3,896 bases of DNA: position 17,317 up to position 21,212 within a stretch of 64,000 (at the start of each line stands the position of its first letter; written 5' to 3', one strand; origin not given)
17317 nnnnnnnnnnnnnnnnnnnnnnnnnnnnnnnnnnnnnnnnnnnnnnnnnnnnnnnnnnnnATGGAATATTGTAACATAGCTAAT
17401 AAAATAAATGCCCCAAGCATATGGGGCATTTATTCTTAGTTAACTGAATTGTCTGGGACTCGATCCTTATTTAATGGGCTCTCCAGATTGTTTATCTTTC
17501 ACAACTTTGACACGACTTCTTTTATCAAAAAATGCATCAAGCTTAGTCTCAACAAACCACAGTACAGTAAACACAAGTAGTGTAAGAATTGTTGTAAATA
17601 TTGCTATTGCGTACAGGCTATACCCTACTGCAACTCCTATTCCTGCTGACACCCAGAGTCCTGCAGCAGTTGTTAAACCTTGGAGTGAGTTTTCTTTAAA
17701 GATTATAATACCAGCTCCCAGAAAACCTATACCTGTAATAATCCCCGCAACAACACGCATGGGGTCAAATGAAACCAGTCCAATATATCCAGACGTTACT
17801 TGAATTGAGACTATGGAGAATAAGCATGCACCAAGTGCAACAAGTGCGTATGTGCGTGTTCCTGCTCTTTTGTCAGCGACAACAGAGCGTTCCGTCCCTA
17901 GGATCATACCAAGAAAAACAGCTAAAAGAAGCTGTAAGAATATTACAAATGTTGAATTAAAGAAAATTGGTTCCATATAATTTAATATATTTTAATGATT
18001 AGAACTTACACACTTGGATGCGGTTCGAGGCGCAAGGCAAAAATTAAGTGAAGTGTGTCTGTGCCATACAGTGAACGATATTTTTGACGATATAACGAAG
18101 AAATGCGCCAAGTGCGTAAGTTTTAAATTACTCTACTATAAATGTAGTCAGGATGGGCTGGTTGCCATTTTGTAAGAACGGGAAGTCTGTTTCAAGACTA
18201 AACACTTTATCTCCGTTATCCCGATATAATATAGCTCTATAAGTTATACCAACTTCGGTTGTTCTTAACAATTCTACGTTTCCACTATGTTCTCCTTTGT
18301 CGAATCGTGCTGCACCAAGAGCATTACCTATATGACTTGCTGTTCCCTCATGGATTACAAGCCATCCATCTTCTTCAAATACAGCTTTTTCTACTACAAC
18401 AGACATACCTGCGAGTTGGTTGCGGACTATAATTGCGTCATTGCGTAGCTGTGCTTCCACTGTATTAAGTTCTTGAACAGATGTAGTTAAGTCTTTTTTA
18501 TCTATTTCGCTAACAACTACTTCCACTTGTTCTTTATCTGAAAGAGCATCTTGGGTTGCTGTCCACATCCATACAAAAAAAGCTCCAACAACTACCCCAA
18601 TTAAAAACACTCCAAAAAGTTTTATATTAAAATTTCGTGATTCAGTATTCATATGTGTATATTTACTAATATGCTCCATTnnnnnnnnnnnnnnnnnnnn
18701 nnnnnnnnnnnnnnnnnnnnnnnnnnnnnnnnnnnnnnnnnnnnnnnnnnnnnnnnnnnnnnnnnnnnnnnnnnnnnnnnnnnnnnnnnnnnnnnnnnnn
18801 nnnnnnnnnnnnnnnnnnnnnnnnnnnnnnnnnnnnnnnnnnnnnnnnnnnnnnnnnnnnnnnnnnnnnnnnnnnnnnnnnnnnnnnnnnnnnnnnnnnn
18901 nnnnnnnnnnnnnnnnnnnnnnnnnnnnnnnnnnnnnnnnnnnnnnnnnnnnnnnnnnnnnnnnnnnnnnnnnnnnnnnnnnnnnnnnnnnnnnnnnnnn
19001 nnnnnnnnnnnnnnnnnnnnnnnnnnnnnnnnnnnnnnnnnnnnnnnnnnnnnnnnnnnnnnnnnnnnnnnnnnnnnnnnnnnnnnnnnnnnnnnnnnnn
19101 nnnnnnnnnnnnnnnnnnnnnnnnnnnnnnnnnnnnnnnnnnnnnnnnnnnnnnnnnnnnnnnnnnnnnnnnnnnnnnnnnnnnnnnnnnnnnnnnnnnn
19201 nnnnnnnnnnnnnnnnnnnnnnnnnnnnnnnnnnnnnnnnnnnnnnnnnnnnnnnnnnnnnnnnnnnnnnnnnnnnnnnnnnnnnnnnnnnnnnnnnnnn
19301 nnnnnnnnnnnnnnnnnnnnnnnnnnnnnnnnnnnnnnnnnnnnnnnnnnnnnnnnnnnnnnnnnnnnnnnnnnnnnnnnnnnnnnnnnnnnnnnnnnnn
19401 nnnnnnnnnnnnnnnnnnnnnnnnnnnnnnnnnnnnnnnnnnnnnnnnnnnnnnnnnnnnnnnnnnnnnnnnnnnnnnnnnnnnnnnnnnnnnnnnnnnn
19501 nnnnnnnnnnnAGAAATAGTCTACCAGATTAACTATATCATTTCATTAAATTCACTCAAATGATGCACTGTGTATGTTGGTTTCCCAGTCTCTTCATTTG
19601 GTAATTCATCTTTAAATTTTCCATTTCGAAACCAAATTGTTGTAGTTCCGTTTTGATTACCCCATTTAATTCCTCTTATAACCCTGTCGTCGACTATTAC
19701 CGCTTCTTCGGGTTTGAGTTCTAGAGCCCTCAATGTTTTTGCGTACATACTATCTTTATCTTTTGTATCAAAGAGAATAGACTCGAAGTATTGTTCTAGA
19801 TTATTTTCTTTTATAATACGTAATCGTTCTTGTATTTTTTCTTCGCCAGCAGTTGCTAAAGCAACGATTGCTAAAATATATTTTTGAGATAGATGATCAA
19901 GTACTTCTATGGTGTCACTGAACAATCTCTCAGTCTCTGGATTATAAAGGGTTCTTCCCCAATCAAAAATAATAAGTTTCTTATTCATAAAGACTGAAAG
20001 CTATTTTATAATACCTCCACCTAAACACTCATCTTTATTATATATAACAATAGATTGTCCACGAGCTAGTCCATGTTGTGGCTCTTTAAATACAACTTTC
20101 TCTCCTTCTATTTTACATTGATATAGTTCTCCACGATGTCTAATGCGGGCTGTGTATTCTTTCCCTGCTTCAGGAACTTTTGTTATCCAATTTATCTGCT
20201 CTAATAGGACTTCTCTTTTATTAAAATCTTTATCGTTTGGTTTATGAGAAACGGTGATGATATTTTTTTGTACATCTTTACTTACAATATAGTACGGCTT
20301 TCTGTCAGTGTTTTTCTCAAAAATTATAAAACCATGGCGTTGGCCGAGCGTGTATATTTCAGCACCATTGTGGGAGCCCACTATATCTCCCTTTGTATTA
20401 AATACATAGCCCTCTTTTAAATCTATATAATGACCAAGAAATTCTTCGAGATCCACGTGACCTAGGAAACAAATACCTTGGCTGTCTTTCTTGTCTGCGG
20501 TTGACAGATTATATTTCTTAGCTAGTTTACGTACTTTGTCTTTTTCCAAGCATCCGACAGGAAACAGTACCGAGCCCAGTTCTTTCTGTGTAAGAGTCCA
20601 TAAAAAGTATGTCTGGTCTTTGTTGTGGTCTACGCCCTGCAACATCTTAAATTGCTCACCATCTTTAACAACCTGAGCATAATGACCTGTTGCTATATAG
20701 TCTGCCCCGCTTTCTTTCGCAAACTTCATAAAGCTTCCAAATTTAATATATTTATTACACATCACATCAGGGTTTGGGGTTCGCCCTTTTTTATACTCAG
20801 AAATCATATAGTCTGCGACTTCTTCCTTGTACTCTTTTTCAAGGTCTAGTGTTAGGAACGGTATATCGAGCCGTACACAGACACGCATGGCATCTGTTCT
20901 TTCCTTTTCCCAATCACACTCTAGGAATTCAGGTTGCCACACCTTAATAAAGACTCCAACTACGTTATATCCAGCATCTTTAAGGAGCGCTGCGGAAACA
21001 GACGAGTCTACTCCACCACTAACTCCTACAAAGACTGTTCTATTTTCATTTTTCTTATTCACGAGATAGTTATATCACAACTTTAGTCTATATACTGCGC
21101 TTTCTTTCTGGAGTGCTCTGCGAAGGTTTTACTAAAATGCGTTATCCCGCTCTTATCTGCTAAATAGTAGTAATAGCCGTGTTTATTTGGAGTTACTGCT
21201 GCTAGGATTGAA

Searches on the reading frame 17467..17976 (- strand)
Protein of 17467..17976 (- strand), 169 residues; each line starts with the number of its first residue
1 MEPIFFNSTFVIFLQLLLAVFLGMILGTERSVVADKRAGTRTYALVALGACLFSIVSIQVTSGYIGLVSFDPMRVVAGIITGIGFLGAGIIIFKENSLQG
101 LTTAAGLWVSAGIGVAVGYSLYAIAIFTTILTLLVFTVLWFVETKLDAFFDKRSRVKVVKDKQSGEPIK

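Call 38: search_protein_families(library=pfam, proteins=[window:17467-17976:-], max_evalue=0.00001)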
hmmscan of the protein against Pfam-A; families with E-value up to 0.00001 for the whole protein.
window:17467-17976:- (169 aa): 1 family
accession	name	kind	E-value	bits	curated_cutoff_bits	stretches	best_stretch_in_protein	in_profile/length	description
PF02308.21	MgtC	-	4.3e-33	114.7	31.4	1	16-143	1-119/121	MgtC family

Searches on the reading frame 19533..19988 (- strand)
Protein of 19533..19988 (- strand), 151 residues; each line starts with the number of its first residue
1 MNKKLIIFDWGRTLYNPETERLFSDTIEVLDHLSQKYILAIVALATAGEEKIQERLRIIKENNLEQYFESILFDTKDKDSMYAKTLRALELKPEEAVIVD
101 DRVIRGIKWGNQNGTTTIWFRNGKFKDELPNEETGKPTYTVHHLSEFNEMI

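Call 17: search_protein_families(library=pfam, proteins=[window:19533-19988:-], max_evalue=0.00001)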
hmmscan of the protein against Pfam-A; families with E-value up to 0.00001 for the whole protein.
window:19533-19988:- (151 aa): 2 families
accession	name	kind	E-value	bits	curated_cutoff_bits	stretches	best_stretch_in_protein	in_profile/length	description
PF13419.12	HAD_2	-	9.5e-09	36.1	23.8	1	19-119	77-177/178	Haloacid dehalogenase-like hydrolase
PF13242.12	Hydrolase_like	-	6.6e-08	32.8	22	1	79-146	7-74/75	HAD-hyrolase-like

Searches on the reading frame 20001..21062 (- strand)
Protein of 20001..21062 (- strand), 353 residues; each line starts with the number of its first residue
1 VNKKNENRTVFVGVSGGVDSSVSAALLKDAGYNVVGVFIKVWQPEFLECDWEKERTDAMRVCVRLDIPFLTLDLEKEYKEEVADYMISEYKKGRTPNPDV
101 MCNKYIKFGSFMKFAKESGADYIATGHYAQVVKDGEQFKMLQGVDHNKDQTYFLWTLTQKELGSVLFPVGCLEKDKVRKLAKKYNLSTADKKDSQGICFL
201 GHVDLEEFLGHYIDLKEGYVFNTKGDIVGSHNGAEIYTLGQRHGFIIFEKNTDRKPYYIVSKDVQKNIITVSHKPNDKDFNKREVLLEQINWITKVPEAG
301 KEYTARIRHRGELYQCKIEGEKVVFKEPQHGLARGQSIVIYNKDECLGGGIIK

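Call 17: search_protein_families(library=pfam, proteins=[window:20001-21062:-], max_evalue=0.00001)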
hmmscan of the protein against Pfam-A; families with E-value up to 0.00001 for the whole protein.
window:20001-21062:- (353 aa): 4 families
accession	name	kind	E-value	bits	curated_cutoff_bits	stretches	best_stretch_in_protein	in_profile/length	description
PF03054.22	tRNA_Me_trans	-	3e-76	256.1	20.6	1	9-201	2-201/202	tRNA methyl transferase HUP domain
PF20258.4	tRNA_Me_trans_C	-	7.7e-18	65.1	20.6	1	283-352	2-77/77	Aminomethyltransferase beta-barrel domain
PF20259.3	tRNA_Me_trans_M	-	2.3e-16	59.5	27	1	206-273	1-66/66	tRNA methyl transferase PRC-barrel domain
PF02540.23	NAD_synthase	-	1e-06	28.5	21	0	4-80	15-87/242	NAD synthase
